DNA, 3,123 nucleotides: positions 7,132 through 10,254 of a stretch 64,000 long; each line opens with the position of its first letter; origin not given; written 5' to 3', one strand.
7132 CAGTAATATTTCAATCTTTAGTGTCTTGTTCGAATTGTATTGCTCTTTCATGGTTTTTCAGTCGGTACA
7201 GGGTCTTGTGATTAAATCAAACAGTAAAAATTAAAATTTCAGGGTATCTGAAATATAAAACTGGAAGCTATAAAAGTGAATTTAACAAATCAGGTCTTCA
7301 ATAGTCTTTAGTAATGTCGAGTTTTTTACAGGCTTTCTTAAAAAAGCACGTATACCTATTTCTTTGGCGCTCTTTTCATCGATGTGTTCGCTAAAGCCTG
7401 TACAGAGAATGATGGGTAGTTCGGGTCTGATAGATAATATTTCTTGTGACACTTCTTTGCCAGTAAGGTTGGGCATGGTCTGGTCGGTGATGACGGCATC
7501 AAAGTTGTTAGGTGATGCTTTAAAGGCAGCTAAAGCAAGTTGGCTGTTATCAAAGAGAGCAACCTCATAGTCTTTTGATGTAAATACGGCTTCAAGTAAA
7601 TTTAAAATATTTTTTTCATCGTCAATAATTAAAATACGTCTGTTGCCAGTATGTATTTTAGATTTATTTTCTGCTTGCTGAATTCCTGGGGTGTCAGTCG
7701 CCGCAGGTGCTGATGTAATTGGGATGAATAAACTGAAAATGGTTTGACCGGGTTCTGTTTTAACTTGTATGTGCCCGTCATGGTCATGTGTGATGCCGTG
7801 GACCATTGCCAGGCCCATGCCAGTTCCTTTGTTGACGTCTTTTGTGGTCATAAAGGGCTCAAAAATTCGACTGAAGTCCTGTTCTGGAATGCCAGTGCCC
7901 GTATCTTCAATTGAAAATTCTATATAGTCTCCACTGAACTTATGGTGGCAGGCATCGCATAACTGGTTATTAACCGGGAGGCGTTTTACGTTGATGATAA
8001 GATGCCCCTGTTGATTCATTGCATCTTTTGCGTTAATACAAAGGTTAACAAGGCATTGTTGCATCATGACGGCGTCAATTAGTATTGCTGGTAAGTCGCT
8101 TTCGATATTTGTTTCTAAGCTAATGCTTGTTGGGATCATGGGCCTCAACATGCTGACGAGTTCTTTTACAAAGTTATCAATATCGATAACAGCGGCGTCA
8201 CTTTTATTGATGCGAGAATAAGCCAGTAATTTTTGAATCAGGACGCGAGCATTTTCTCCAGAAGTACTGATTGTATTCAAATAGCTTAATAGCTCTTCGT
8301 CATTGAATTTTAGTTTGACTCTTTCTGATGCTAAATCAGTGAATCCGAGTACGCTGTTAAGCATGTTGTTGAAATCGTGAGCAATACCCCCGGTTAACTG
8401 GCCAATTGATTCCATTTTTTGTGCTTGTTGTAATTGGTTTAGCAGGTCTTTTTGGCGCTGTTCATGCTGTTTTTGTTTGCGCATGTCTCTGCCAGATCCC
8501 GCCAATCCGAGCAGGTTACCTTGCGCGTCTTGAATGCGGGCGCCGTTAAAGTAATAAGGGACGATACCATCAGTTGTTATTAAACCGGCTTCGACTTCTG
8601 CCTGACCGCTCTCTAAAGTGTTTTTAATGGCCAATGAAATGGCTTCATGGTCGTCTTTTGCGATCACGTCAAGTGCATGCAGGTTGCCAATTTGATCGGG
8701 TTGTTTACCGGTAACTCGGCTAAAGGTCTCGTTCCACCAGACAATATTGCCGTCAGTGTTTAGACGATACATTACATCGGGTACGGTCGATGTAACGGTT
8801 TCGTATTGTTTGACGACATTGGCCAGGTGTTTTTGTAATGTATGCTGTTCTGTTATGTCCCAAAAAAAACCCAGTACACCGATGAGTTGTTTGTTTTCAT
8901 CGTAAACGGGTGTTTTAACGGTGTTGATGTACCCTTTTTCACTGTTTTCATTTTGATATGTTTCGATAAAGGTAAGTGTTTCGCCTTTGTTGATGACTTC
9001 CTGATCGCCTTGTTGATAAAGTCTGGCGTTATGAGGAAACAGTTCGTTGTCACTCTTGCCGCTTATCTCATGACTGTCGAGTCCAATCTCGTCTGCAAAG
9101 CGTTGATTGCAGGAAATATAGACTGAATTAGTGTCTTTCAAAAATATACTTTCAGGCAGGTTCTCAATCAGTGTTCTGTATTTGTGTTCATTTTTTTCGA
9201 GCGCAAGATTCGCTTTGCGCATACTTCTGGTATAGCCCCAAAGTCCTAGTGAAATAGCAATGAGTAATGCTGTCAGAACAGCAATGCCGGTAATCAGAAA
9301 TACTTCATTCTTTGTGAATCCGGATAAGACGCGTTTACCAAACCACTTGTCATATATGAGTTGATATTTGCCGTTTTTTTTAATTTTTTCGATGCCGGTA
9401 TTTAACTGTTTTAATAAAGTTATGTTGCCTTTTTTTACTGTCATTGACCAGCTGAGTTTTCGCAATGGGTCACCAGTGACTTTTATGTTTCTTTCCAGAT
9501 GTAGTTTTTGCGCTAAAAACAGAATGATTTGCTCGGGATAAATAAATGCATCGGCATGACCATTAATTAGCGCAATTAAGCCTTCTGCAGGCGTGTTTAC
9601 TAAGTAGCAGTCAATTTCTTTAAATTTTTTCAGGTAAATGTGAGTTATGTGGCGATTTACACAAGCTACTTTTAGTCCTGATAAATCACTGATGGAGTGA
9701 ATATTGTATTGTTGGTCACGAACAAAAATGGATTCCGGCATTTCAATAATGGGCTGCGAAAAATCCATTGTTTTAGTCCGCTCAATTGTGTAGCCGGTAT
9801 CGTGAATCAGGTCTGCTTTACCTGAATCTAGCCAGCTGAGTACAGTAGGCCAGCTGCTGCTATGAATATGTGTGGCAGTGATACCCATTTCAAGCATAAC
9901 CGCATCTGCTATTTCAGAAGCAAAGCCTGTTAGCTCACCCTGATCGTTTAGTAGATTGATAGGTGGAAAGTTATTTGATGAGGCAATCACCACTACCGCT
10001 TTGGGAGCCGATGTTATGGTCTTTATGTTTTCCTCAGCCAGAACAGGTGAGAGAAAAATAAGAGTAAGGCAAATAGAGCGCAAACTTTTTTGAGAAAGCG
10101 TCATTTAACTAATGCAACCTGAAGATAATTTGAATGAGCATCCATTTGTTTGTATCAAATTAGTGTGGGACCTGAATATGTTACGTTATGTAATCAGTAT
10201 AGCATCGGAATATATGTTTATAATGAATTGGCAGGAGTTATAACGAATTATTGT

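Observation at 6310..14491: tsaD-plsY interval expanded to about 8 kb with two unrelated cargo sets on either side of the duplicate block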

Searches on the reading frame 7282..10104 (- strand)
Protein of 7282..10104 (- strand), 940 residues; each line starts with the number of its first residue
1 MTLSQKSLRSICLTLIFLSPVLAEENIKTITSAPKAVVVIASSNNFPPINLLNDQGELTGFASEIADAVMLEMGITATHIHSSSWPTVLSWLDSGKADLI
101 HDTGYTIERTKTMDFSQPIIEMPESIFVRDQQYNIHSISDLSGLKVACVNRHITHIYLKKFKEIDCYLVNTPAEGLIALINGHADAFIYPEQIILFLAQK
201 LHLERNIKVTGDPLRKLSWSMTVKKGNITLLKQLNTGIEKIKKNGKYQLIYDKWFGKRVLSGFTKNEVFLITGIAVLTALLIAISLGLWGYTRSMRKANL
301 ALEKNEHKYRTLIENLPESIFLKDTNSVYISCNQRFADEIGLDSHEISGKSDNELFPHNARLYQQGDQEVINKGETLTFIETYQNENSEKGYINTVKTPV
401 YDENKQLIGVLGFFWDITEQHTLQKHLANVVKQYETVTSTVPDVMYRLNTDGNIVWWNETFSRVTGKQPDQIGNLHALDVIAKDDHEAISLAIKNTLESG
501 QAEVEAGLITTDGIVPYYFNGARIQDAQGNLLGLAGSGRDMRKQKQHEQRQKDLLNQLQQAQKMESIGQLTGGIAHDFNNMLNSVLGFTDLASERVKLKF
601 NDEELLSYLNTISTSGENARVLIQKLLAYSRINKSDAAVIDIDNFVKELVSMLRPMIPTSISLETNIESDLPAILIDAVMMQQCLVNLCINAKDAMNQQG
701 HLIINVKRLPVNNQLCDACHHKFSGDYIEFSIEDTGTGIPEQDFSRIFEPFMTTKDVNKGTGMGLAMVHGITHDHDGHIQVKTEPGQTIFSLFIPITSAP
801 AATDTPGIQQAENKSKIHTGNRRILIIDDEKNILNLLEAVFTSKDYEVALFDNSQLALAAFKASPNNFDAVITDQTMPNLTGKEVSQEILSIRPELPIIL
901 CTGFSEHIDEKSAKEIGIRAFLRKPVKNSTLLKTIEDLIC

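Call 6: search_protein_families(library=ncbifam, proteins=[window:7282-10104:-])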
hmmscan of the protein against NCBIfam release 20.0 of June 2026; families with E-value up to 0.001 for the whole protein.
window:7282-10104:- (940 aa): 140 families (the best 25 are shown)
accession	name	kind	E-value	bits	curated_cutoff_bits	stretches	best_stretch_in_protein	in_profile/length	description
NF010076.0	PRK13557.1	subfamily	7.3e-77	259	631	1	450-938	51-532/540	histidine kinase famiy protein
NF010411.0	PRK13837.1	equivalog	5e-75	253.1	647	1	545-938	428-811/828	two-component system VirA-like sensor kinase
NF046020.1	HisKinCckABruc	equivalog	1.7e-72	244.5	1000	1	446-936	360-864/868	cell cycle histidine kinase CckA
NF046026.1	HisKinCckACaul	equivalog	1.2e-69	235.1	1000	1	550-934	285-671/678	cell cycle histidine kinase CckA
NF008468.0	PRK11360.1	equivalog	2.6e-59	201.2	646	2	423-798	259-610/616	two-component system sensor histidine kinase AtoS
NF008302.0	PRK11091.1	equivalog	2.6e-52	178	838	2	439-938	162-642/779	aerobic respiration two-component sensor histidine kinase ArcB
NF052574.1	HisKinEspCMyxo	equivalog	2.4e-47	161.6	1200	1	449-937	303-781/785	serine histidine kinase EspC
NF047466.1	hybrid_RR_LvrB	exception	6.7e-38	130.8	500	1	541-796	126-376/377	hybrid histidine kinase/response regulator LvrB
NF052573.1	HisKinEspAMyxo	equivalog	2.1e-35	122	1400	1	402-896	228-705/755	serine histidine kinase EspA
TIGR02956.1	TMAO_torS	equivalog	2.2e-35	122.1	676.5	1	574-937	471-818/967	TMAO reductase system sensor histidine kinase/response regulator TorS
NF007688.0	PRK10364.1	equivalog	8.6e-35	120.4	479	1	547-797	220-452/460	two-component system sensor histidine kinase ZraS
NF046044.1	PnpS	equivalog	7e-34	117.5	400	2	428-792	51-387/390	two-component system histidine kinase PnpS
NF011874.0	PRK15347.1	equivalog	1e-27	96.6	852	2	556-800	386-618/921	two component system sensor kinase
NF041947.1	LuxQ_Vibrio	equivalog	2e-27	95.5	1200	1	574-935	479-835/843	quorum-sensing autoinducer 2 sensor kinase/phosphatase LuxQ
NF038348.1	T2SS_HK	subfamily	2.7e-27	95.4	450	1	617-796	409-573/574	histidine kinase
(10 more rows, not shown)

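Call 7: search_protein_families(library=pfam, proteins=[window:7282-10104:-])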
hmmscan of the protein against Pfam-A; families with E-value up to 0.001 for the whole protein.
window:7282-10104:- (940 aa): 9 families
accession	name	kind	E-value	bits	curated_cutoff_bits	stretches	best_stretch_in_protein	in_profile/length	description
PF00497.25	SBP_bac_3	-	5e-29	101.2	26.4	1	39-257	2-132/132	Bacterial extracellular solute-binding proteins, family 3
PF08448.16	PAS_4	-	3.7e-28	98.4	23.1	2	314-421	2-109/110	PAS fold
PF00072.30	Response_reg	-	6.8e-22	78.2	30.2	1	824-935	1-110/111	Response regulator receiver domain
PF02518.31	HATPase_c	-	1.9e-19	70.5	26.4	1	677-796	2-109/111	Histidine kinase-, DNA gyrase B-, and HSP90-like ATPase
PF13426.13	PAS_9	-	3e-19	69.7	27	2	448-541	7-101/103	PAS domain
PF00989.32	PAS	-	3.5e-19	69.3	22.6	2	433-541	2-113/113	PAS fold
PF13188.13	PAS_8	-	4e-11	42.8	21.8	1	308-361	2-52/65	PAS domain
PF00512.31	HisKA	-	1e-08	35.5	26.9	1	568-633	3-64/66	His Kinase A (phospho-acceptor) domain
PF08447.18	PAS_3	-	4.6e-07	30.5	25.6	0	455-535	2-86/89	PAS fold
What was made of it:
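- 7282..10104 (-): Intact hybrid sensor kinase with SBP_bac_3, a TM segment, 2x PAS, HisKA, HATPase_c and REC. Pfam (call 7).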

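Call 24: find_homologous_proteins(query=window:7282-10104:-, max_evalue=1e-30)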
Query window:7282-10104:- (940 aa): 331 proteins with E <= 1e-30 among 8000 candidates; the best 120 are listed.
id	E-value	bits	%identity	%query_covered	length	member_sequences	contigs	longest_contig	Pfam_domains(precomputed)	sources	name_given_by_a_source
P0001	0.0e+0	2119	100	100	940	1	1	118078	PF08447.19,PF13426.14,PF00497.26,PF13188.14,PF08448.17,PF02518.32,PF00512.32,PF00989.32,PF00072.31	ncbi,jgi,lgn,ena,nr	ncbi:MAG: transporter substrate-binding domain-containing protein [Gammaproteobacteria bacterium]|nr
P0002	0.0e+0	1785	84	100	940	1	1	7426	PF08447.19,PF13426.14,PF00497.26,PF13188.14,PF08448.17,PF02518.32,PF00512.32,PF00989.32,PF00072.31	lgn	-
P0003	0.0e+0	1204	57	97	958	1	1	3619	PF08447.19,PF13426.14,PF00497.26,PF13188.14,PF08448.17,PF02518.32,PF00512.32,PF00989.32,PF00072.31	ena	-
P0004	0.0e+0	1165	54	100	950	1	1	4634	PF08447.19,PF13426.14,PF00497.26,PF13188.14,PF08448.17,PF02518.32,PF00512.32,PF00989.32,PF00072.31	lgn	-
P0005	0.0e+0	1150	56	99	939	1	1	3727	PF08447.19,PF13426.14,PF00497.26,PF13188.14,PF08448.17,PF02518.32,PF00512.32,PF00989.32,PF00072.31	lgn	-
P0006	0.0e+0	1144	54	99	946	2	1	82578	PF08447.19,PF13426.14,PF00497.26,PF13188.14,PF08448.17,PF02518.32,PF00512.32,PF00989.32,PF00072.31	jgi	-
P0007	0.0e+0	1142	56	98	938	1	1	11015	PF08447.19,PF13426.14,PF00497.26,PF13188.14,PF08448.17,PF02518.32,PF00512.32,PF00989.32,PF00072.31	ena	-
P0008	0.0e+0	1137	56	98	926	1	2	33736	PF08447.19,PF13426.14,PF00497.26,PF13188.14,PF08448.17,PF02518.32,PF00512.32,PF00989.32,PF00072.31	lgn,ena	-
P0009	0.0e+0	1136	55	99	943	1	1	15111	PF08447.19,PF13426.14,PF00497.26,PF08448.17,PF02518.32,PF00512.32,PF00989.32,PF00072.31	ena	-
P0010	0.0e+0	1127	53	100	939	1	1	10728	PF08447.19,PF13426.14,PF00497.26,PF13188.14,PF08448.17,PF02518.32,PF00512.32,PF00989.32,PF00072.31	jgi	jgi:PAS domain S-box-containing protein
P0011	0.0e+0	1123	54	99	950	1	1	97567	PF08447.19,PF13426.14,PF00497.26,PF13188.14,PF08448.17,PF02518.32,PF00512.32,PF00989.32,PF00072.31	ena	-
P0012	0.0e+0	1122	54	99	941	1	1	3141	PF08447.19,PF13426.14,PF00497.26,PF13188.14,PF08448.17,PF02518.32,PF00512.32,PF00989.32,PF00072.31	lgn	-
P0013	0.0e+0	1116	54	99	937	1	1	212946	PF08447.19,PF13426.14,PF00497.26,PF13188.14,PF08448.17,PF02518.32,PF00512.32,PF00989.32,PF00072.31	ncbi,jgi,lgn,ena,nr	ncbi:MAG: transporter substrate-binding domain-containing protein [Gammaproteobacteria bacterium]|nr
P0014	0.0e+0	1105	53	99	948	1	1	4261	PF08447.19,PF13426.14,PF00497.26,PF13188.14,PF08448.17,PF02518.32,PF00512.32,PF00989.32,PF00072.31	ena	-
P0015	0.0e+0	1070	52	96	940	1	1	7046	PF08447.19,PF13426.14,PF00497.26,PF13188.14,PF08448.17,PF02518.32,PF00512.32,PF00989.32,PF00072.31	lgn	-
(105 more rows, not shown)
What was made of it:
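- The window is from a metagenome-assembled genome (call 24).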

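Call 25: find_encoding_contigs(protein=P0002, flank=10000, max_places=6)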
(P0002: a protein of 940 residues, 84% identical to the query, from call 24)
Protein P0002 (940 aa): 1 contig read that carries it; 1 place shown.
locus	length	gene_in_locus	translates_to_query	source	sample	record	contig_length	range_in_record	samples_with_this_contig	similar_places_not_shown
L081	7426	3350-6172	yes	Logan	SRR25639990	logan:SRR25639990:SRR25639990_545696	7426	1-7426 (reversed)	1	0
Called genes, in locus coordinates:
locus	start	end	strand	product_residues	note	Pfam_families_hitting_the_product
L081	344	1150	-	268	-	PF01209:Ubie_methyltran, PF13489:Methyltransf_23, PF05148:Methyltransf_8 (weak), PF13847:Methyltransf_31, PF08241:Methyltransf_11, PF08242:Methyltransf_12, PF13649:Methyltransf_25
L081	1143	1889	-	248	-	PF00561:Abhydrolase_1, PF00975:Thioesterase (weak), PF12146:Hydrolase_4, PF12697:Abhydrolase_6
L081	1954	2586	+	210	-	PF02660:G3P_acyltransf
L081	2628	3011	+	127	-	-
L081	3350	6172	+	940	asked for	PF00497:SBP_bac_3, PF00989:PAS, PF08448:PAS_4, PF13426:PAS_9, PF00989:PAS, PF00512:HisKA, PF02518:HATPase_c, PF00072:Response_reg, +4 more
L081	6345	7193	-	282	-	-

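Call 26: find_encoding_contigs(protein=P0001, flank=10000, max_places=6)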
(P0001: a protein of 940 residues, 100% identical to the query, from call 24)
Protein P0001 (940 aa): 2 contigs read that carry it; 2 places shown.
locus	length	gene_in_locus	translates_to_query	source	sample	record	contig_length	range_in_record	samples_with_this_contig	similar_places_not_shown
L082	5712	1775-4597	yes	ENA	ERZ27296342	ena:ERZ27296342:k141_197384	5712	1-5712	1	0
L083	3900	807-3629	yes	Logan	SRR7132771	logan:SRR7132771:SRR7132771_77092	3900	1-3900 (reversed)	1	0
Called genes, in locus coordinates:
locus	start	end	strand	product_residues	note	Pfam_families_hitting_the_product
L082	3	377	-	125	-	?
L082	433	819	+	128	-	PF02660:G3P_acyltransf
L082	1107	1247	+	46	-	-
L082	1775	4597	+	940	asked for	PF00497:SBP_bac_3, PF00989:PAS, PF08448:PAS_4, PF13426:PAS_9, PF00989:PAS, PF13426:PAS_9, PF00512:HisKA, PF02518:HATPase_c, +4 more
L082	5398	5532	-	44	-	-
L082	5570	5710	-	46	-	?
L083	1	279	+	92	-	?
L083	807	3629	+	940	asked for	PF00497:SBP_bac_3, PF00989:PAS, PF08448:PAS_4, PF13426:PAS_9, PF00989:PAS, PF13426:PAS_9, PF00512:HisKA, PF02518:HATPase_c, +4 more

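Call 64: search_protein_families(library=pfam, proteins=[L081:2628-3011:+])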
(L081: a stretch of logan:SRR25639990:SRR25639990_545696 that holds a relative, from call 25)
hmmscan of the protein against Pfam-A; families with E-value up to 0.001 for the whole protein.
L081:2628-3011:+ (127 aa): 0 families

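Call 84: find_encoding_contigs(protein=P0013, flank=8000, max_places=3)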
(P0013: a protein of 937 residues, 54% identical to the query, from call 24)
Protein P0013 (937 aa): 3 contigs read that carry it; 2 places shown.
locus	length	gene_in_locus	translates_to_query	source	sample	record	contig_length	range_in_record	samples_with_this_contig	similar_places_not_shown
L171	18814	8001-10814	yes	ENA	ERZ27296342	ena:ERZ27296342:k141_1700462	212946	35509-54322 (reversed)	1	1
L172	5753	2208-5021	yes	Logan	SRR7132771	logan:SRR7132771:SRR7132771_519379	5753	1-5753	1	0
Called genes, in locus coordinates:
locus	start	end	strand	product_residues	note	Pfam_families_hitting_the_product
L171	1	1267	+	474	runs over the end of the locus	PF02321:OEP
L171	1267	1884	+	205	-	PF05494:MlaC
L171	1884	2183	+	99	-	PF01740:STAS (weak), PF13466:STAS_2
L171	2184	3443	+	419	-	PF00275:EPSP_synthase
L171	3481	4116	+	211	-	PF01634:HisG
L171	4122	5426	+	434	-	PF00815:Histidinol_dh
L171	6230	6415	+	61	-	-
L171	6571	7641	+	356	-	PF03193:RsgA_GTPase, PF00005:ABC_tran (weak), PF01926:MMR_HSR1 (weak), PF04548:AIG1 (weak)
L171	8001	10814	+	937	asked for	PF00497:SBP_bac_3, PF00989:PAS, PF08448:PAS_4, PF13426:PAS_9, PF08448:PAS_4, PF00512:HisKA, PF02518:HATPase_c, PF00072:Response_reg, +4 more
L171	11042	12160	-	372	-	PF00089:Trypsin, PF13365:Trypsin_2, PF00595:PDZ (weak), PF13180:PDZ_2, PF17820:PDZ_6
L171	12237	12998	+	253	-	PF01784:DUF34_NIF3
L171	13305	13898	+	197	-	PF10399:UCR_Fe-S_N, PF00355:Rieske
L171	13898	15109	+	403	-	PF00033:Cytochrome_B, PF13631:Cytochrom_B_N_2, PF00032:Cytochrom_B_C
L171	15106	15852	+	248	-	PF02167:Cytochrom_C1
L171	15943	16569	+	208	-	PF00462:Glutaredoxin, PF02798:GST_N, PF13417:GST_N_3, PF13409:GST_N_2, PF22441:CLIC-like_N (weak), PF00043:GST_C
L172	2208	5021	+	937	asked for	PF00497:SBP_bac_3, PF00989:PAS, PF08448:PAS_4, PF13426:PAS_9, PF08448:PAS_4, PF00512:HisKA, PF02518:HATPase_c, PF00072:Response_reg, +4 more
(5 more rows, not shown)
